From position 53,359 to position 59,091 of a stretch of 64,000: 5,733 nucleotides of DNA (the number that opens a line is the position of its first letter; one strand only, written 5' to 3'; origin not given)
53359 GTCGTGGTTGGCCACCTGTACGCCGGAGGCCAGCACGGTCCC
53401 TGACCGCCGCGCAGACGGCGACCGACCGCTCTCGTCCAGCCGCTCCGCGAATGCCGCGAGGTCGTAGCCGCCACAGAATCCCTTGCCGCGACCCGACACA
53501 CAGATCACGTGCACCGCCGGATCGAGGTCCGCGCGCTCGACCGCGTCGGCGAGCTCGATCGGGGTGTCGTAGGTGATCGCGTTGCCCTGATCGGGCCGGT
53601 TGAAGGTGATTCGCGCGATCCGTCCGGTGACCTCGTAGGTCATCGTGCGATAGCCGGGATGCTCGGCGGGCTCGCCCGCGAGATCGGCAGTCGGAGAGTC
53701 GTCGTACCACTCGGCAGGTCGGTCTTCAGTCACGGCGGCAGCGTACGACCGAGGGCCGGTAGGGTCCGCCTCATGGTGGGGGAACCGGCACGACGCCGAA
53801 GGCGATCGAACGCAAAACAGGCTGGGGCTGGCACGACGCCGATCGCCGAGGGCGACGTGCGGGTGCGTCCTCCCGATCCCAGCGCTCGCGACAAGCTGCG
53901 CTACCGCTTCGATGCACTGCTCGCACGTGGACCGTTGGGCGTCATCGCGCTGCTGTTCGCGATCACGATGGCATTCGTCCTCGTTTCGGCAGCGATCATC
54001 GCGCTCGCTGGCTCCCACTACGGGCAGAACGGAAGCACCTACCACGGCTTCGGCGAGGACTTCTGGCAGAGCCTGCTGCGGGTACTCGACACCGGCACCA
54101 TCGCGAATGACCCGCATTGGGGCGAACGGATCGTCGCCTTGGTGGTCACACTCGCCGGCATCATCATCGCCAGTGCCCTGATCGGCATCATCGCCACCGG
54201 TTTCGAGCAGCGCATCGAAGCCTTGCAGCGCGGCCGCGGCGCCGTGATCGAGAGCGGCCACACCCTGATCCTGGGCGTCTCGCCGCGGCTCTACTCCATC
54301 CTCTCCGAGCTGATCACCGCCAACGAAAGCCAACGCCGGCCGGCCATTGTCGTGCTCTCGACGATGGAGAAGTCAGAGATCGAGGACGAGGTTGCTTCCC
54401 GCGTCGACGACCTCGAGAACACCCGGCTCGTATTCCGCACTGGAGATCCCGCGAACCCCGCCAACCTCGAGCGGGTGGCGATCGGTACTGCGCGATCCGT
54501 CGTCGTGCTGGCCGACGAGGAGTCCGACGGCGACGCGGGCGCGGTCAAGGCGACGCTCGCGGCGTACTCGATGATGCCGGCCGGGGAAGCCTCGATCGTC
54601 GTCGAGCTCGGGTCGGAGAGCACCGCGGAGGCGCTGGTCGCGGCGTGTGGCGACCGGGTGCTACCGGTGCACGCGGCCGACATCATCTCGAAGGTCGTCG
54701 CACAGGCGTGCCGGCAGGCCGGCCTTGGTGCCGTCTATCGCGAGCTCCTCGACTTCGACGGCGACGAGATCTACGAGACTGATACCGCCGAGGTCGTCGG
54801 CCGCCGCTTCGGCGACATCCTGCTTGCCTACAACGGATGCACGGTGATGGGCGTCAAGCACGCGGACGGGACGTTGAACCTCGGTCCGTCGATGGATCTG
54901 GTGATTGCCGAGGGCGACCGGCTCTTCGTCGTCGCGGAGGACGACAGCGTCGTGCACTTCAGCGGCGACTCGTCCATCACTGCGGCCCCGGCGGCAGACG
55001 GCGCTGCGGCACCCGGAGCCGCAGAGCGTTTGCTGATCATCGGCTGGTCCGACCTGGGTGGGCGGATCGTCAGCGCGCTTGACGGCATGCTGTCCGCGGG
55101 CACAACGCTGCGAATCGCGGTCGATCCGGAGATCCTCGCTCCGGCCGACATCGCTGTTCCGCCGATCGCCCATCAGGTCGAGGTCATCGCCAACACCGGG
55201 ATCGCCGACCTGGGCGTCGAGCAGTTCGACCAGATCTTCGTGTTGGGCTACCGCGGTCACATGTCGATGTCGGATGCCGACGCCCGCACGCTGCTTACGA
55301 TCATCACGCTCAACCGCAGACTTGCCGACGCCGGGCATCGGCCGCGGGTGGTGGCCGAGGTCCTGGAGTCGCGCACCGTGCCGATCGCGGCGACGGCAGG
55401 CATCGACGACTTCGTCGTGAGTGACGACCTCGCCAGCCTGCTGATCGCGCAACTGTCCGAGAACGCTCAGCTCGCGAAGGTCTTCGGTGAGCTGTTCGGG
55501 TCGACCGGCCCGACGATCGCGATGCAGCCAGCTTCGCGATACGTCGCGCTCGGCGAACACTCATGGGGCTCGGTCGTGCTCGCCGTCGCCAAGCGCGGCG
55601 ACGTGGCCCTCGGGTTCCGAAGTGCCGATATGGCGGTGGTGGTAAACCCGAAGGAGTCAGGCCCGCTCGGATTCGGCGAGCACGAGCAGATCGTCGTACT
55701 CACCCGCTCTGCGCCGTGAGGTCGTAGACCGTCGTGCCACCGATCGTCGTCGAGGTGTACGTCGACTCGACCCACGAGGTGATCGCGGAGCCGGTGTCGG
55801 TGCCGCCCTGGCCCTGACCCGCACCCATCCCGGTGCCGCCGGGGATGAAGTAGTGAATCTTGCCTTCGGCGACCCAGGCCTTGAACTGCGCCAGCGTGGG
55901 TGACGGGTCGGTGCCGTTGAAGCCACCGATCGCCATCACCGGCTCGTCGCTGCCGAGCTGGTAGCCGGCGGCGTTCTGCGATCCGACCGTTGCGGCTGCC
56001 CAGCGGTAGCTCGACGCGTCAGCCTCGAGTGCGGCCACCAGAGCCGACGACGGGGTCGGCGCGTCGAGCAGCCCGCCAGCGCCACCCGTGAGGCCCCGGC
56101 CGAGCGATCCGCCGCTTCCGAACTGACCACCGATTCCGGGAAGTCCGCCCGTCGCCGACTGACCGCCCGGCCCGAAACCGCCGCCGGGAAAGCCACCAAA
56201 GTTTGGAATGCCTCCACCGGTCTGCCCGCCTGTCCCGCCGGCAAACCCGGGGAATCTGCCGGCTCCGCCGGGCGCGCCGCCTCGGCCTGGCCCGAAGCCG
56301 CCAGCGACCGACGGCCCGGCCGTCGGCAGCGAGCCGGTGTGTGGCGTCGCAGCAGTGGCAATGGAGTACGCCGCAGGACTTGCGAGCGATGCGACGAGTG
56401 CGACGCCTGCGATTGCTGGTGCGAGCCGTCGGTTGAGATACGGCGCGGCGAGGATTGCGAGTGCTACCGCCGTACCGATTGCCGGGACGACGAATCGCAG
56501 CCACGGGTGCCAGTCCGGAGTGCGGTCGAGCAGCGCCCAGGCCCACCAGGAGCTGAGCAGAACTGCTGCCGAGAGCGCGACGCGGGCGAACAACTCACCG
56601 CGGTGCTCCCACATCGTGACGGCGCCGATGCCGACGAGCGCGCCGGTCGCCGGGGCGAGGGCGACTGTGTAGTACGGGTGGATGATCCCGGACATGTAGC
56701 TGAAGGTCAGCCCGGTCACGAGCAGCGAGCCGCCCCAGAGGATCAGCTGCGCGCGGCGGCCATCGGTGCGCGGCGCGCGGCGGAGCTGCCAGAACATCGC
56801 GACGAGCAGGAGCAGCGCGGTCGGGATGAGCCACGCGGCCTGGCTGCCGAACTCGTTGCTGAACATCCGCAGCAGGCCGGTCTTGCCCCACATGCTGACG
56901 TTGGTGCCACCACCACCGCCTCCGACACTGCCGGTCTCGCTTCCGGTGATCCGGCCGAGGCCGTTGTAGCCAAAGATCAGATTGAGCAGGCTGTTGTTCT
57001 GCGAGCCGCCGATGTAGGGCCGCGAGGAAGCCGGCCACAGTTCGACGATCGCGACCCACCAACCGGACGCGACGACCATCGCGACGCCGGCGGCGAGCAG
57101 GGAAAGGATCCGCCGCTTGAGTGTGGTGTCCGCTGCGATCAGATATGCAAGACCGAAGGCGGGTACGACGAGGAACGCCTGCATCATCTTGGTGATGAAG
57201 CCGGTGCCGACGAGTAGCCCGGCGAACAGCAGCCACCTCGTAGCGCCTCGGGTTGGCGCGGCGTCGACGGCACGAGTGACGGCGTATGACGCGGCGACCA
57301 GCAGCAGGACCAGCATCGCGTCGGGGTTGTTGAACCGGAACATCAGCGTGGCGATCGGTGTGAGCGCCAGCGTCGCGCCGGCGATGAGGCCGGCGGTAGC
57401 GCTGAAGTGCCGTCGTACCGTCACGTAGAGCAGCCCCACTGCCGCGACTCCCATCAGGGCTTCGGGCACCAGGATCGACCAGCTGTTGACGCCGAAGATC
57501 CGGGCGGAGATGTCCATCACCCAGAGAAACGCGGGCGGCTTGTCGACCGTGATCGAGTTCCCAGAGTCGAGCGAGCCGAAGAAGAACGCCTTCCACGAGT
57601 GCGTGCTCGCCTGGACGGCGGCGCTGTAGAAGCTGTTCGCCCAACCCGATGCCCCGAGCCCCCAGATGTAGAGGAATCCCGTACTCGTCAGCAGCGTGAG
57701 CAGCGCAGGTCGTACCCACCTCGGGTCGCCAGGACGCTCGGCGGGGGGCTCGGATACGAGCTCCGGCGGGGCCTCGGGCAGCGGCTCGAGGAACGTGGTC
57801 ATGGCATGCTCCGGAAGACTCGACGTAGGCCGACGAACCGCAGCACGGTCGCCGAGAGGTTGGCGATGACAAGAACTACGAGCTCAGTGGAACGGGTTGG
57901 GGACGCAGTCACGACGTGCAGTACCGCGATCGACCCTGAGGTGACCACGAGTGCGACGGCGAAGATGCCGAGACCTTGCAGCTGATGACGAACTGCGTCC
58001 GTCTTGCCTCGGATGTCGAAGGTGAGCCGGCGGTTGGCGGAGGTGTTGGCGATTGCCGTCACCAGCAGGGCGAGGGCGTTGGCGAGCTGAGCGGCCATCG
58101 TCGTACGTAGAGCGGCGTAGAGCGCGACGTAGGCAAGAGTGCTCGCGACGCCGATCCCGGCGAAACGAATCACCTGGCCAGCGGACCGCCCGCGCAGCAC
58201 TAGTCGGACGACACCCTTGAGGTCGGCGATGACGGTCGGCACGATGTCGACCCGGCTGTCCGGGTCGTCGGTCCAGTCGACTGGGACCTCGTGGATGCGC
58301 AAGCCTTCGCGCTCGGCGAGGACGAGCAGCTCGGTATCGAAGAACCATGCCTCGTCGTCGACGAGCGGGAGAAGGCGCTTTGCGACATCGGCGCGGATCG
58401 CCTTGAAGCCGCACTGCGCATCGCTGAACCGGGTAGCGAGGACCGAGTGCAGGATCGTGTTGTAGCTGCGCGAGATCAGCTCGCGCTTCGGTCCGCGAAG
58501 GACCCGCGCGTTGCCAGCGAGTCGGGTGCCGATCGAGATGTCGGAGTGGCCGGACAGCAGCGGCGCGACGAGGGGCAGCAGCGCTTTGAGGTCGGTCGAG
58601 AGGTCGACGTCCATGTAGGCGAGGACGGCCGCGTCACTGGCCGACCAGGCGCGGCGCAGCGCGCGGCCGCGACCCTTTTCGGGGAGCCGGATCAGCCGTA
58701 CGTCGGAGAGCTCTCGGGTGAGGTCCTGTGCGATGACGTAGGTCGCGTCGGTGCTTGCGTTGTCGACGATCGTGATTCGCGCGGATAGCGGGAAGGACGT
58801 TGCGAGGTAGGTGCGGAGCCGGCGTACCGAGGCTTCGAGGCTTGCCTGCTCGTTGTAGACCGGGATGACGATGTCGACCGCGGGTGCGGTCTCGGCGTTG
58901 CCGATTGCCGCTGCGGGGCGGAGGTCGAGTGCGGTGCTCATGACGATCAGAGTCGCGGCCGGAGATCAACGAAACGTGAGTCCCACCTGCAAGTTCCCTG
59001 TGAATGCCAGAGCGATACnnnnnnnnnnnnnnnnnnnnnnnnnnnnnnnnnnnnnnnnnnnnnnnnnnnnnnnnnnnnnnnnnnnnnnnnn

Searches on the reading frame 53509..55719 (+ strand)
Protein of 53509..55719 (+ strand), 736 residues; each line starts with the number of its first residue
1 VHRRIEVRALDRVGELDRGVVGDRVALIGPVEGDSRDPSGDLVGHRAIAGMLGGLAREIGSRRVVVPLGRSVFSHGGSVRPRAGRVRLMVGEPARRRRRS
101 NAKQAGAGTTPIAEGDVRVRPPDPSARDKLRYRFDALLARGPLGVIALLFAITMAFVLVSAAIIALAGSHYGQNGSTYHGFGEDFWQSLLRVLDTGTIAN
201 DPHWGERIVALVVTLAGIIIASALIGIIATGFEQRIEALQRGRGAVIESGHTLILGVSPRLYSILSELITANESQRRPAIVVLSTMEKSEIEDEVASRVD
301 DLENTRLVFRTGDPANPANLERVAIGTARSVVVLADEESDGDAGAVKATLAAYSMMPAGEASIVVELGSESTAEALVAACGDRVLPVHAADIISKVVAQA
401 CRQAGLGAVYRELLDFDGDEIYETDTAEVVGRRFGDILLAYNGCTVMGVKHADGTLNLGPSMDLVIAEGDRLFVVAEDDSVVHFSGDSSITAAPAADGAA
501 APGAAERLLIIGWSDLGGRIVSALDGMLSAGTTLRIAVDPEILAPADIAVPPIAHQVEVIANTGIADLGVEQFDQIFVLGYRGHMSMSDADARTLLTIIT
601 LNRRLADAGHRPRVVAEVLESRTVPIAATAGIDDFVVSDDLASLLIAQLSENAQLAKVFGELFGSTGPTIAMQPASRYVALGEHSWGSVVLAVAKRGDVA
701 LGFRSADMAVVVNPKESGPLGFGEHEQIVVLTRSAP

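Call 92: search_protein_families(library=pfam, proteins=[window:53509-55719:+], max_evalue=0.01)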
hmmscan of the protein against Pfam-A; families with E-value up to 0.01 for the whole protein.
window:53509-55719:+ (736 aa): 5 families
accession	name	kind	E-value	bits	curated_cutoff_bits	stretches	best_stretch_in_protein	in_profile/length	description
PF06241.17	Castor_Poll_mid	-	6e-25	87.7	26.7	1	391-481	2-93/104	Castor and Pollux, part of voltage-gated ion channel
PF22614.2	Slo-like_RCK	-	4.1e-08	33.3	24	1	250-340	4-91/119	Calcium-activated potassium channel slowpoke-like RCK domain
PF02080.26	TrkA_C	-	2.4e-06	27.8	27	1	425-481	8-63/71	TrkA-C domain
PF02254.24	TrkA_N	-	4e-06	27.6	23.8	1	295-383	30-112/116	TrkA-N domain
PF13796.11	Sensor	-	0.0033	17.9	28.2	1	84-230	52-152/162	Putative sensor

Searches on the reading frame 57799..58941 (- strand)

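Call 92: search_protein_families(library=pfam, proteins=[window:57799-58941:-], max_evalue=0.01)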
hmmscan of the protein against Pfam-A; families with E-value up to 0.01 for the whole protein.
window:57799-58941:- (380 aa): 2 families
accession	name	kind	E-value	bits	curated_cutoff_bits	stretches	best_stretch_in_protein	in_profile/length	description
PF00535.33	Glycos_transf_2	-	3.8e-23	82.7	23.3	1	24-190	2-167/168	Glycosyl transferase family 2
PF04138.20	GtrA_DPMS_TM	-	4.5e-10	40.2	26.1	1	259-375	1-115/117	GtrA/DPMS, transmembrane domain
